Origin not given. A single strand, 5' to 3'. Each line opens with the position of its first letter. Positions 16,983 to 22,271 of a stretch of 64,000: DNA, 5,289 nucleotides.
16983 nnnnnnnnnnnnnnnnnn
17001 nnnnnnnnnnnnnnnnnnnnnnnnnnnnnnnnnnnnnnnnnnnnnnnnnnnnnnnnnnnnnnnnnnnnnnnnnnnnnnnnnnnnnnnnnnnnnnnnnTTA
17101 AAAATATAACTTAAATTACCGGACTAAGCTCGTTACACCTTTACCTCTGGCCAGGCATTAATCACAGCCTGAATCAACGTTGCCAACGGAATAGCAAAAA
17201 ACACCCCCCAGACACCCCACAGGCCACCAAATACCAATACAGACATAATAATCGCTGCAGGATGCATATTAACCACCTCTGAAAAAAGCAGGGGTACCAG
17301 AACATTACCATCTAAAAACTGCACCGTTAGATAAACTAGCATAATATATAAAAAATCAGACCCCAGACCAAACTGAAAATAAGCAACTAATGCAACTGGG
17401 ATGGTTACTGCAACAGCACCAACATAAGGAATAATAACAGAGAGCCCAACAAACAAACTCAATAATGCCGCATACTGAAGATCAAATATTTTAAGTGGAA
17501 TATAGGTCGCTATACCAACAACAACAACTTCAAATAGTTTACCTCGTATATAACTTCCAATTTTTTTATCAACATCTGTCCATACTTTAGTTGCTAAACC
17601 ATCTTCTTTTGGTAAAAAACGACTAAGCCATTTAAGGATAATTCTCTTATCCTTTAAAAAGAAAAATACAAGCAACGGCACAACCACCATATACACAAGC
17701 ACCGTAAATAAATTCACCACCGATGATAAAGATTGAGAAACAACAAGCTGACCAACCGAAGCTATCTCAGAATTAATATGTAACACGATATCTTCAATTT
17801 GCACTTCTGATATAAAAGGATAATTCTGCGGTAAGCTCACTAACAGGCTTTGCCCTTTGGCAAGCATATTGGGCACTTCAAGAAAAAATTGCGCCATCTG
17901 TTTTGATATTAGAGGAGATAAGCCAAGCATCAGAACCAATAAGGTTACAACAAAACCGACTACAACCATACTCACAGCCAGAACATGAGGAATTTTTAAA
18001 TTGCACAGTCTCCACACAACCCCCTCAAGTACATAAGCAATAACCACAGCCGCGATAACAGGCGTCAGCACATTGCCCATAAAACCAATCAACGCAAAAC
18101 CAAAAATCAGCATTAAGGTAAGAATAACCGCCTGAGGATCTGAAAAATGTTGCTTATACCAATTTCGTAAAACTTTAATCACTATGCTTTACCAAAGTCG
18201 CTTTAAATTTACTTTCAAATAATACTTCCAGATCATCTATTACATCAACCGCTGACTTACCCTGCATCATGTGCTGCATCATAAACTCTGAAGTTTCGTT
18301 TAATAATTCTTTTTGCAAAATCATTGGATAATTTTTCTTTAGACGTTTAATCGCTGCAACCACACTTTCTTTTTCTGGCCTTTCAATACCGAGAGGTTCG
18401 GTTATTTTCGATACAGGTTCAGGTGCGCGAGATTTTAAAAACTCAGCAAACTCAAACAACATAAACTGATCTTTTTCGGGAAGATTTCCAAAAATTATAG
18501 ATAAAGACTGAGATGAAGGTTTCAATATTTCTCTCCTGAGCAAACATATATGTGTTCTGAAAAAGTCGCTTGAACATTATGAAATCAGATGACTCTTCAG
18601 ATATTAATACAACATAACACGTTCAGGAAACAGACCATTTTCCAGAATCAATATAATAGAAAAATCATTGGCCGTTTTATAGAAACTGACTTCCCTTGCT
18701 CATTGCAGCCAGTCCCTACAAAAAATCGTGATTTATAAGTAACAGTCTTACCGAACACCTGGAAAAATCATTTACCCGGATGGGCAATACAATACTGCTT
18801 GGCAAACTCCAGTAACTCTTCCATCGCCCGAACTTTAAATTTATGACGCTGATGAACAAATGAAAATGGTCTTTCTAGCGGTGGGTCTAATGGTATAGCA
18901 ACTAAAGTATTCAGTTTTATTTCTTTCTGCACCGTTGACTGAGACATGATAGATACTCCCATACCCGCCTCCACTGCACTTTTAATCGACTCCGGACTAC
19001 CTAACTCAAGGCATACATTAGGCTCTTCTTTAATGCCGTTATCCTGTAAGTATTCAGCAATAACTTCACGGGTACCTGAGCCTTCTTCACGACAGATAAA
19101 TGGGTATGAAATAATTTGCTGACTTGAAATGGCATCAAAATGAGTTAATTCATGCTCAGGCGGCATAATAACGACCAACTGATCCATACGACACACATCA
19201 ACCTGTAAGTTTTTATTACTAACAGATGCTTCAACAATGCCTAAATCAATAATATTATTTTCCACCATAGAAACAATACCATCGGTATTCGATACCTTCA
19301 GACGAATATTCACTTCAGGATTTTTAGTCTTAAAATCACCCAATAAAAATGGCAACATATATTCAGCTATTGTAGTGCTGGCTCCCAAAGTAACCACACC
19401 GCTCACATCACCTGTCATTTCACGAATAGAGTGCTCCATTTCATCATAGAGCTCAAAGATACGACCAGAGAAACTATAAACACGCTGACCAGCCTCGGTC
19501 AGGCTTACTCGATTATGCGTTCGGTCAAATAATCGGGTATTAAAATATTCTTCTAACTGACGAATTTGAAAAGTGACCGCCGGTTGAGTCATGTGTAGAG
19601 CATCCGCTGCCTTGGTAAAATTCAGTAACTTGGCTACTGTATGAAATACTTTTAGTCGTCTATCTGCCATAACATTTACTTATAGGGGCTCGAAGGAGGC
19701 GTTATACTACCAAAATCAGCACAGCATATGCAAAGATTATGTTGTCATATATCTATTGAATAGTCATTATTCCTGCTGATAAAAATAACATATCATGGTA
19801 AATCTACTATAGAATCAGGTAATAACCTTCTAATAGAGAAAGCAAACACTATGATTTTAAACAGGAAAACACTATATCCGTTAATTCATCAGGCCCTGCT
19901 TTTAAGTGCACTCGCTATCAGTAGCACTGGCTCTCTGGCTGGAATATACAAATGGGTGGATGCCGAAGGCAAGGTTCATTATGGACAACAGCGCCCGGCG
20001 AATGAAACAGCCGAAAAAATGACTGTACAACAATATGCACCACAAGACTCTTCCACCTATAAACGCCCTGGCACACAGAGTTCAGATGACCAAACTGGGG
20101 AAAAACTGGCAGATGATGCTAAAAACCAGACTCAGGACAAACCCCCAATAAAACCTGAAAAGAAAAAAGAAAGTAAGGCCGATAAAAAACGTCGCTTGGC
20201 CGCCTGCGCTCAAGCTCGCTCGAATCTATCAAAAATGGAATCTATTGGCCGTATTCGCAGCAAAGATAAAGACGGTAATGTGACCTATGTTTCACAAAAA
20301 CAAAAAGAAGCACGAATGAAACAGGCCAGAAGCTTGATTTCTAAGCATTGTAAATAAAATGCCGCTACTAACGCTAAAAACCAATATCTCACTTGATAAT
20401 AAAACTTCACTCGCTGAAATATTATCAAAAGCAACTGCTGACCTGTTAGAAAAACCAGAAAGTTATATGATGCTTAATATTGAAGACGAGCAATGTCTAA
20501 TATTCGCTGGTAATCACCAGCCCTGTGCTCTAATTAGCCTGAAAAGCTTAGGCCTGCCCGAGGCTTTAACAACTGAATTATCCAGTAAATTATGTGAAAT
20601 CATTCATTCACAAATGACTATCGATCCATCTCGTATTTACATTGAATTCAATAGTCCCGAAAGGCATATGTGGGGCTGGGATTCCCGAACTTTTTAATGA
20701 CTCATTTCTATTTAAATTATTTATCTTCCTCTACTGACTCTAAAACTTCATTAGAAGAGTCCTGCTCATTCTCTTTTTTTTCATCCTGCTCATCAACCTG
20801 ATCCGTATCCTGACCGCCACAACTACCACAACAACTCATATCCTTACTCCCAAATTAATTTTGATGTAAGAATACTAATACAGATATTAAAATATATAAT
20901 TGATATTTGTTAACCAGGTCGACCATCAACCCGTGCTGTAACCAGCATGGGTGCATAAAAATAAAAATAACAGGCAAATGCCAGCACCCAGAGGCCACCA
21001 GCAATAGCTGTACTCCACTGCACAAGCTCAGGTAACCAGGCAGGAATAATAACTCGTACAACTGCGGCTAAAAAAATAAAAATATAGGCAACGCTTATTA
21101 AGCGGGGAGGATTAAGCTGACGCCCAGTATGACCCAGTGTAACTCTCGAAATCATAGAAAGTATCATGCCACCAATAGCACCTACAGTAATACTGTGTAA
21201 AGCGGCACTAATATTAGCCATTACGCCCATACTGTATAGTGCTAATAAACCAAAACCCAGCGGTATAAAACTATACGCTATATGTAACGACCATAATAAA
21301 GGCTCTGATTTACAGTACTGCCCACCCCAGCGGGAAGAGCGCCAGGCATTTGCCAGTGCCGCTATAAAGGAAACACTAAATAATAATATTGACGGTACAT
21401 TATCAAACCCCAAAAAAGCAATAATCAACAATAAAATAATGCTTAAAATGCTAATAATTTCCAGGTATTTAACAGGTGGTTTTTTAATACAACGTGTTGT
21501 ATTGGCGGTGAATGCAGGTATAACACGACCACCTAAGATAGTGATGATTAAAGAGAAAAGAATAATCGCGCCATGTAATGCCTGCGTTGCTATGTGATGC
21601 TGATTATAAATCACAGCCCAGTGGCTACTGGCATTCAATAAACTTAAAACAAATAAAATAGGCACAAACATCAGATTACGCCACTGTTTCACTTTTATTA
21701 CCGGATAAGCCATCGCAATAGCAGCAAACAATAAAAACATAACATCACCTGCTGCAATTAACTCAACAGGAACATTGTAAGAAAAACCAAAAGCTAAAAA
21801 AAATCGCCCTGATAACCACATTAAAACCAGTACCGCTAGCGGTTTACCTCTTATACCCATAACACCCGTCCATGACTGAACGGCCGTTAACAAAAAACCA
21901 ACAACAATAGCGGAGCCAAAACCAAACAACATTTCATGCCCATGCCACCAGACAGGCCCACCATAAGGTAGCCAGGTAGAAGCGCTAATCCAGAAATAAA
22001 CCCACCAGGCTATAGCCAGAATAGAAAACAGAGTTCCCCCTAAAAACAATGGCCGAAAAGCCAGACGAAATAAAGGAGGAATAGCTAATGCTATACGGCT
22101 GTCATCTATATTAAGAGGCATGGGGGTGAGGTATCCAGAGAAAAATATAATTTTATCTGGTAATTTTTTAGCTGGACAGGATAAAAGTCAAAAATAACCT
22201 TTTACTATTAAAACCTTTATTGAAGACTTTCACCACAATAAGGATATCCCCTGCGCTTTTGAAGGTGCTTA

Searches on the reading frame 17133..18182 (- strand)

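Call 54: search_protein_families(library=pfam, proteins=[window:17133-18182:-], max_evalue=0.00001)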
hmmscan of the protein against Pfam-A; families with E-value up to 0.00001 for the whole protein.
window:17133-18182:- (349 aa): 1 family
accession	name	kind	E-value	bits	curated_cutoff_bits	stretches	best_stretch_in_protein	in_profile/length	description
PF01594.21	AI-2E_transport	-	7.8e-66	222.9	34.3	1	19-344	2-326/327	AI-2E family transporter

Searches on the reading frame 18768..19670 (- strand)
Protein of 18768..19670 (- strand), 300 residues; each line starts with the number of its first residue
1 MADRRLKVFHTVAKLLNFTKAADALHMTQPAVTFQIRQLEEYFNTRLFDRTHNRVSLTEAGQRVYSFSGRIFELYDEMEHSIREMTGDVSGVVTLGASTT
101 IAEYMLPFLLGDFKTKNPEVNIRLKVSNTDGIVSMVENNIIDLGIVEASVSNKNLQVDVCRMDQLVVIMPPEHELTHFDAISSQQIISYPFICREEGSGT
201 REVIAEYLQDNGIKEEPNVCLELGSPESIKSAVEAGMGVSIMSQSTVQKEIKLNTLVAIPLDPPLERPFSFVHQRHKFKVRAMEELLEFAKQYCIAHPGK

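Call 54: search_protein_families(library=pfam, proteins=[window:18768-19670:-], max_evalue=0.00001)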
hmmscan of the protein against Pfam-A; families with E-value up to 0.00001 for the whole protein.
window:18768-19670:- (300 aa): 3 families
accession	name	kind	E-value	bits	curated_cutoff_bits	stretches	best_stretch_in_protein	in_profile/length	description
PF03466.25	LysR_substrate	-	1.3e-46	159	28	1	88-293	3-207/209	LysR substrate binding domain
PF00126.33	HTH_1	-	7e-23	80.8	26.6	1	4-62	2-60/60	Bacterial regulatory helix-turn-helix protein, lysR family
PF12849.12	PBP_like_2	-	5.2e-07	30.1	27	1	91-241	10-183/267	PBP superfamily domain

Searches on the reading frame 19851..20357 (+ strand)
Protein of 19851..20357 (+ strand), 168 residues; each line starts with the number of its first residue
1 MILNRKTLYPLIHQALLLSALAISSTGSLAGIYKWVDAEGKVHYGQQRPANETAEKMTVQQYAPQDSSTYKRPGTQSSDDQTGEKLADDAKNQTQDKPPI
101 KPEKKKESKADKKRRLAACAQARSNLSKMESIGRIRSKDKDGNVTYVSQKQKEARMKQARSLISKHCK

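Call 54: search_protein_families(library=pfam, proteins=[window:19851-20357:+], max_evalue=0.00001)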
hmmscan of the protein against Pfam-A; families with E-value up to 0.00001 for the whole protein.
window:19851-20357:+ (168 aa): 1 family
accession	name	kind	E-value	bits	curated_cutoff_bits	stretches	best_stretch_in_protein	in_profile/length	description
PF13511.11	DUF4124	-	2.6e-12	47.2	22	1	20-67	2-50/56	Domain of unknown function (DUF4124)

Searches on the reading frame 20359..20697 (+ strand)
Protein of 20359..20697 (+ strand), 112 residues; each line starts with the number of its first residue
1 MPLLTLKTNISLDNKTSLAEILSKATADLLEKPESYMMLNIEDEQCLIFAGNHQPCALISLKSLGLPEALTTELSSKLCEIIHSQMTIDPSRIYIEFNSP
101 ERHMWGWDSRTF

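Call 54: search_protein_families(library=pfam, proteins=[window:20359-20697:+], max_evalue=0.00001)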
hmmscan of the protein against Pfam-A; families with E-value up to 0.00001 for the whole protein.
window:20359-20697:+ (112 aa): 1 family
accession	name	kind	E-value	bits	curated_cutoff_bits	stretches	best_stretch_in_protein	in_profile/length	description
PF01187.23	MIF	-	6.8e-18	65.5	22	1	2-111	1-112/114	Macrophage migration inhibitory factor (MIF)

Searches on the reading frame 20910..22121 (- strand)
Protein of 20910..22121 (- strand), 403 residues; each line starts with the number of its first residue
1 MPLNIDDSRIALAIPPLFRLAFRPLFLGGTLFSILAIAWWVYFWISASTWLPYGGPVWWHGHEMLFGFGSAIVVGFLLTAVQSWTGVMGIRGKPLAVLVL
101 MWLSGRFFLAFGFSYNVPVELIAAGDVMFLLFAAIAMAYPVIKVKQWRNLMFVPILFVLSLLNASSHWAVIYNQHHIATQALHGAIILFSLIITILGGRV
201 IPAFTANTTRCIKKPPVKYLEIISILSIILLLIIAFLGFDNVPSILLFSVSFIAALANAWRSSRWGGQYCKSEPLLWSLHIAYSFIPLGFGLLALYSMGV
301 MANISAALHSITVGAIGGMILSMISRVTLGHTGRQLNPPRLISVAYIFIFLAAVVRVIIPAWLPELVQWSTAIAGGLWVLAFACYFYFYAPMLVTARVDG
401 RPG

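Call 3: search_protein_families(library=pfam, proteins=[window:20910-22121:-], max_evalue=0.1)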
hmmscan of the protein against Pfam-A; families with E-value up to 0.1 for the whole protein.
window:20910-22121:- (403 aa): 1 family
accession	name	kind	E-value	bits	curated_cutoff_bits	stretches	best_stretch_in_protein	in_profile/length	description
PF05940.17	NnrS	-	6.1e-108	361.9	28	1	16-397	1-371/371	NnrS protein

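Call 4: search_protein_families(library=ncbifam, proteins=[window:20910-22121:-], max_evalue=0.1)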
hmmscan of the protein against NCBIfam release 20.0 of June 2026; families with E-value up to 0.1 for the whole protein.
window:20910-22121:- (403 aa): 0 families
